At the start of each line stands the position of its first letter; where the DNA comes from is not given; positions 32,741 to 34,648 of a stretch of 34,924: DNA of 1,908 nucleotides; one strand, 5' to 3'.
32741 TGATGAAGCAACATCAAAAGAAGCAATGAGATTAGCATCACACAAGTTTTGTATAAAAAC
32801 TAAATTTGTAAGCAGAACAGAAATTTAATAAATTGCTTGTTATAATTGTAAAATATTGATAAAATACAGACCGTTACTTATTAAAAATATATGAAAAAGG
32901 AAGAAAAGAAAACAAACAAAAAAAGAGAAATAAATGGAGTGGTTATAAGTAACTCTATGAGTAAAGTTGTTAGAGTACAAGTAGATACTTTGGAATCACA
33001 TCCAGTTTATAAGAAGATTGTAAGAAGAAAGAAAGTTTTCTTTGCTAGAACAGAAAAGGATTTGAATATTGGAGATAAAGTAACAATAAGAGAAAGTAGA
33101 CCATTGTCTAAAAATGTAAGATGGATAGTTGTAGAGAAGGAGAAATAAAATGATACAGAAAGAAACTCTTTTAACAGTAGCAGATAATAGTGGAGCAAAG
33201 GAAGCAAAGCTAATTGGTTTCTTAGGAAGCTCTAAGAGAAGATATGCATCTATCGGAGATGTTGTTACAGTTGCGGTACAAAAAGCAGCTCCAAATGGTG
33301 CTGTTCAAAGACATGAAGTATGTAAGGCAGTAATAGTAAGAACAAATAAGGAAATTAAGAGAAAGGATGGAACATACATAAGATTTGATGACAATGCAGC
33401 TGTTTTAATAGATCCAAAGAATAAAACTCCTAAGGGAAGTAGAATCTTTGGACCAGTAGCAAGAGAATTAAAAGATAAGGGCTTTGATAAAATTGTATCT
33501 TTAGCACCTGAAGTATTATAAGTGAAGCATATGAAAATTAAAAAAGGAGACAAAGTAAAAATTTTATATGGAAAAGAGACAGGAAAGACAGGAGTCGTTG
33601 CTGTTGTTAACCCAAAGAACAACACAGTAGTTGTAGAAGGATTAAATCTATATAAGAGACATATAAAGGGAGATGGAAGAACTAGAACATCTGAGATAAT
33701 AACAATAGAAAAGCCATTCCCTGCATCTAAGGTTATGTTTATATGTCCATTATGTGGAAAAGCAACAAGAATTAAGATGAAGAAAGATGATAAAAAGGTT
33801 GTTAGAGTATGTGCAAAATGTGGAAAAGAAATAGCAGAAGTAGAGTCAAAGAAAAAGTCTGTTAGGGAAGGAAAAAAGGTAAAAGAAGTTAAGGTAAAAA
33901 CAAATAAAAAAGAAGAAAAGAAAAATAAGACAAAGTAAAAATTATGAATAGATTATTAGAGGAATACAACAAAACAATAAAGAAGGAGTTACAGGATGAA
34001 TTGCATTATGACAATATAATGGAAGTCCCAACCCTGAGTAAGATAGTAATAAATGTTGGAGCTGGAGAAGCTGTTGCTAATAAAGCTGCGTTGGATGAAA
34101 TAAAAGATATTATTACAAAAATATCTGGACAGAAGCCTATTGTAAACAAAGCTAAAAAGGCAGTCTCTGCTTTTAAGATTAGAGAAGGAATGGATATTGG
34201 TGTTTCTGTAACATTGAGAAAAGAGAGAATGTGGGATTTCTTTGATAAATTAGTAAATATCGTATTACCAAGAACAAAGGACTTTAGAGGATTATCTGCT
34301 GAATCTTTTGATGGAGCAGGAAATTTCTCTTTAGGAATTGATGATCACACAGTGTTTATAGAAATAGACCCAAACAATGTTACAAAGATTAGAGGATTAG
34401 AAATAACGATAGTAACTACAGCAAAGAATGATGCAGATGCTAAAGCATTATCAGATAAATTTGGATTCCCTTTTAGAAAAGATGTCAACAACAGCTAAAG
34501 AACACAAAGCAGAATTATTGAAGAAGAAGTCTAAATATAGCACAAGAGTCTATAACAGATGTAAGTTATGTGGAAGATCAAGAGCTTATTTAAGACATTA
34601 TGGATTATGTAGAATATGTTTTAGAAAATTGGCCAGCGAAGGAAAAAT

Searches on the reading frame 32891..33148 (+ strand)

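Call 9: search_protein_families(library=pfam, proteins=[window:32891-33148:+])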
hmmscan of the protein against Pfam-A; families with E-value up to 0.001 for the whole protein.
window:32891-33148:+ (85 aa): 1 family
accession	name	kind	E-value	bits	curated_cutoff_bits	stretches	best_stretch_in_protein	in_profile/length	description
PF00366.26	Ribosomal_S17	-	2.5e-22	79.2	25.9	1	16-82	1-68/68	Ribosomal protein S17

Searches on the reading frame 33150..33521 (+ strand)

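Call 9: search_protein_families(library=pfam, proteins=[window:33150-33521:+])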
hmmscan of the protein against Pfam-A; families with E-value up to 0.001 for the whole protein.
window:33150-33521:+ (123 aa): 1 family
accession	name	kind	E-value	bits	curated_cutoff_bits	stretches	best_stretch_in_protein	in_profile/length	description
PF00238.24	Ribosomal_L14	-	1.8e-51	173.6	23.6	1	1-123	1-122/122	Ribosomal protein L14p/L23e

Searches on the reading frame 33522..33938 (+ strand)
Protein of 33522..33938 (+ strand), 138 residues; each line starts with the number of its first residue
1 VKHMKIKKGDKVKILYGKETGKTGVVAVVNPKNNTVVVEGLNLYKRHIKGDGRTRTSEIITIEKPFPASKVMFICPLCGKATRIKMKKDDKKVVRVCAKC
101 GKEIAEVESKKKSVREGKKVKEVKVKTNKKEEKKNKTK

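Call 9: search_protein_families(library=pfam, proteins=[window:33522-33938:+])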
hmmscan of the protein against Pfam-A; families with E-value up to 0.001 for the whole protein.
window:33522-33938:+ (138 aa): 3 families
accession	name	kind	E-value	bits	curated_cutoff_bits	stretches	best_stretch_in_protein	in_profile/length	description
PF17136.10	ribosomal_L24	-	6.9e-18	65.2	27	1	41-104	1-65/65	Ribosomal proteins 50S L24/mitochondrial 39S L24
PF00467.35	KOW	-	1.5e-05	25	22.3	1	8-39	1-32/32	KOW motif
PF09526.16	DUF2387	-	0.0005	20.5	25.9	1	74-130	10-65/72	Probable metal-binding protein (DUF2387)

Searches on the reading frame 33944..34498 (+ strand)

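Call 9: search_protein_families(library=pfam, proteins=[window:33944-34498:+])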
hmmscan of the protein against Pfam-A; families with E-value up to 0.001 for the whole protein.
window:33944-34498:+ (184 aa): 2 families
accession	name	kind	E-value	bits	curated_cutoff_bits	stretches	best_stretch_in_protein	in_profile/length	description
PF00673.26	Ribosomal_L5_C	-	5.9e-36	122.9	27.8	1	85-177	2-94/94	ribosomal L5P family C-terminus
PF00281.24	Ribosomal_L5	-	1.1e-21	77.3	34.9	1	24-80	1-57/57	Ribosomal protein L5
